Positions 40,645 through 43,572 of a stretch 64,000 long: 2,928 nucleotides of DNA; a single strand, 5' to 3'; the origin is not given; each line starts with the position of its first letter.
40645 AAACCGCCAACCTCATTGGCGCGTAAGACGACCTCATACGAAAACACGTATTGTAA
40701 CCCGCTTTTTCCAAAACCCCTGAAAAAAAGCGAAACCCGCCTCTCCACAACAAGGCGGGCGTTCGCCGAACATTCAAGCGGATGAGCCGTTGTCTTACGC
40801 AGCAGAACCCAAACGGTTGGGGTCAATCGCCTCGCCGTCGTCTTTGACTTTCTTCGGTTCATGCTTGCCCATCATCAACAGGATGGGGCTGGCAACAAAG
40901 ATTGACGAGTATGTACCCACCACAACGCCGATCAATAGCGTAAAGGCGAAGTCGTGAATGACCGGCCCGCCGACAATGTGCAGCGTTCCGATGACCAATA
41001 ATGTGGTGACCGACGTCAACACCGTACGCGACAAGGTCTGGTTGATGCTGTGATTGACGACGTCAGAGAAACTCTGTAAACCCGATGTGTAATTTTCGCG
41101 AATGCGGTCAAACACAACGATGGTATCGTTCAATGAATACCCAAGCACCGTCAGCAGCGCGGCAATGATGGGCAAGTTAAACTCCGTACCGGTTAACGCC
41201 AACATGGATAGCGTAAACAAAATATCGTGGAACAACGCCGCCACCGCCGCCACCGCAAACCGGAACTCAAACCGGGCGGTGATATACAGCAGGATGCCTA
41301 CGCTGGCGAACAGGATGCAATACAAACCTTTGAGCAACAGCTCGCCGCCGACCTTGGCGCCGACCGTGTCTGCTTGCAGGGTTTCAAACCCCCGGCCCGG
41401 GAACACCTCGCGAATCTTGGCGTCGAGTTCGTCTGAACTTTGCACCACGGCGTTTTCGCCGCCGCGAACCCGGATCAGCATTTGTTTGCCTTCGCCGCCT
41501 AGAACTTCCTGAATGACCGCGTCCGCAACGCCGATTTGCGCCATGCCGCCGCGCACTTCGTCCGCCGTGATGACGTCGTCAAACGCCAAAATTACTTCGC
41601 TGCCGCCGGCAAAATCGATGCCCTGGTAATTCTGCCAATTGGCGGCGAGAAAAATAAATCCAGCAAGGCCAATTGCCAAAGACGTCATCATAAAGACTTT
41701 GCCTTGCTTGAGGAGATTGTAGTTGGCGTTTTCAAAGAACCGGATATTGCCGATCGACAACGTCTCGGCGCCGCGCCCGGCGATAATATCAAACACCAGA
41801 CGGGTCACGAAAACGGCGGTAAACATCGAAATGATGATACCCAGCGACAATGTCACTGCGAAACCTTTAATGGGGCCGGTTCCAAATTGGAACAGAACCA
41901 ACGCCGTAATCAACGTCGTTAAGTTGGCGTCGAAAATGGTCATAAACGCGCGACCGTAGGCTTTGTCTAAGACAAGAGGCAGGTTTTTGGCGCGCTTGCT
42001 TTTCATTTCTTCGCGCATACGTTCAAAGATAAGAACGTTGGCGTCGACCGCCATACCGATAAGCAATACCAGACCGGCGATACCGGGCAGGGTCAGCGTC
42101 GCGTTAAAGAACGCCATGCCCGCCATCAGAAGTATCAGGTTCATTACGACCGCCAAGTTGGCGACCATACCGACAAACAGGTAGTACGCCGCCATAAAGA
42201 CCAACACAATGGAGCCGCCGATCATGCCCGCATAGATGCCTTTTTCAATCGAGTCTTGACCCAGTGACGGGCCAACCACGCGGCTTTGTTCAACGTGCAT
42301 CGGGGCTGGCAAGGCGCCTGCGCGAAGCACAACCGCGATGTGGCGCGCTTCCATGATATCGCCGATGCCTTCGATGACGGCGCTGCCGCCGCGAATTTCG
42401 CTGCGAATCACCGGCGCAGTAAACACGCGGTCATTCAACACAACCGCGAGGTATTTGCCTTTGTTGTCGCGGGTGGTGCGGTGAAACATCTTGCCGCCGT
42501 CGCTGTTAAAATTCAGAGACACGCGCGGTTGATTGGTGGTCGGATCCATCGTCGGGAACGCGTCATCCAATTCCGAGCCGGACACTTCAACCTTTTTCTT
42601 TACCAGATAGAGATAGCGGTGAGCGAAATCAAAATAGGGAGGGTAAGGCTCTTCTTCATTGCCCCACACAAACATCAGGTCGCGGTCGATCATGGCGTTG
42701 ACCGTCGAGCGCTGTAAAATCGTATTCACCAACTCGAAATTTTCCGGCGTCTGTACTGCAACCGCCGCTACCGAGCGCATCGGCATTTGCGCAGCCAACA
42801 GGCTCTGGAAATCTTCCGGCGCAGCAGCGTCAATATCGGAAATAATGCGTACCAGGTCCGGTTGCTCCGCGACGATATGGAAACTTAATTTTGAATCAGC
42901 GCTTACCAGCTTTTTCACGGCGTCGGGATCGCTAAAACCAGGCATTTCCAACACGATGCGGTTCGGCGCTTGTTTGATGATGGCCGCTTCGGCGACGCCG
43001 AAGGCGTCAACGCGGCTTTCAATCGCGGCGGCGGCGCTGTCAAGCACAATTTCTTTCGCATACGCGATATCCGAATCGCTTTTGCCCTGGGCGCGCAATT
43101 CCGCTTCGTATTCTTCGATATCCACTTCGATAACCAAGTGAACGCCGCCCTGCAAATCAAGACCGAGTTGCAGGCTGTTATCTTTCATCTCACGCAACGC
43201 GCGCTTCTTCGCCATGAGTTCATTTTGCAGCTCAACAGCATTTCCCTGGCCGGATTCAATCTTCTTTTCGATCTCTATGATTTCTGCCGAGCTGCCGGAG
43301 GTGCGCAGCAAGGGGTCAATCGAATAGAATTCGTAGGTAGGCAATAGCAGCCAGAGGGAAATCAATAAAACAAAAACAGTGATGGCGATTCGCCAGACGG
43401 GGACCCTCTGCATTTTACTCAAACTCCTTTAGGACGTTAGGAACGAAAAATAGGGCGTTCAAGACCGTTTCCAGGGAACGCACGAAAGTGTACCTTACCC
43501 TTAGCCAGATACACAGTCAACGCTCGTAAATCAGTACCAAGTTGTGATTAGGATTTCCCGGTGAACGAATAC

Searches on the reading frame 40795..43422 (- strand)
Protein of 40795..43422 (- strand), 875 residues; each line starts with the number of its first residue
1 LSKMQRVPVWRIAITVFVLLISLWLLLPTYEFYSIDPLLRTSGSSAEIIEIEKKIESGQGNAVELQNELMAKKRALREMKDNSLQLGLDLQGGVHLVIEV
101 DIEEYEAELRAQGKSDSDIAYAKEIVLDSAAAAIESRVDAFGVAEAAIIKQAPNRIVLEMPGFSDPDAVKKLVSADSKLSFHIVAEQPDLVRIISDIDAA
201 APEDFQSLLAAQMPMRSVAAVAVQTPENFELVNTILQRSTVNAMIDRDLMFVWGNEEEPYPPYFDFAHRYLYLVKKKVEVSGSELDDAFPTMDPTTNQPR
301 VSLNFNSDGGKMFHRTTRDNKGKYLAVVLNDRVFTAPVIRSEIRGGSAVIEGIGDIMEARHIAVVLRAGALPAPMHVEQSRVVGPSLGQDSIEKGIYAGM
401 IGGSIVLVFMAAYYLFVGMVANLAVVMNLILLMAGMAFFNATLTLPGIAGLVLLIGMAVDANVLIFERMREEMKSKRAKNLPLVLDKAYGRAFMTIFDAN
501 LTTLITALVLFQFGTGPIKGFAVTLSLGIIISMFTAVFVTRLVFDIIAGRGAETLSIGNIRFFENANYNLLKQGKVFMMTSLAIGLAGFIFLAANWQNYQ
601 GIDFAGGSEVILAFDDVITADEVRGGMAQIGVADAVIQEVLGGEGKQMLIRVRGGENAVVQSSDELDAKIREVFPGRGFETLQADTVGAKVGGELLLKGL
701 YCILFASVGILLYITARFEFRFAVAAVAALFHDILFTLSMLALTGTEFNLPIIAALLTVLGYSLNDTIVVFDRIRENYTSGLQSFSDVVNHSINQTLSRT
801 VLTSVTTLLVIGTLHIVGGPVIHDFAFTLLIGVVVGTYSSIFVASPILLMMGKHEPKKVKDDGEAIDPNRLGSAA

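Call 8: search_protein_families(library=pfam, proteins=[window:40795-43422:-], max_evalue=0.001)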
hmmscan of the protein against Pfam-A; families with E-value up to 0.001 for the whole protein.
window:40795-43422:- (875 aa): 5 families
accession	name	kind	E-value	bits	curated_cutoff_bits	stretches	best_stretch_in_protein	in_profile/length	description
PF02355.23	SecD_SecF_C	-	1.3e-84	282.8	20.5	2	678-853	12-188/189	Protein export membrane protein SecD/SecF, C-terminal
PF22599.2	SecDF_P1_head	-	8.1e-32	109.9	27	1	271-373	12-114/114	SecDF, P1 head subdomain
PF21760.3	SecD_1st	-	4e-16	58.6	27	1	128-185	2-59/60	Protein translocase subunit SecDF, P1 domain, N-terminal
PF07549.19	Sec_GG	-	7.6e-08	32.1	20.3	0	84-101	8-25/28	SecD/SecF GG Motif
PF03176.21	MMPL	-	0.00017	21.1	20.5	1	410-537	168-292/333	MMPL family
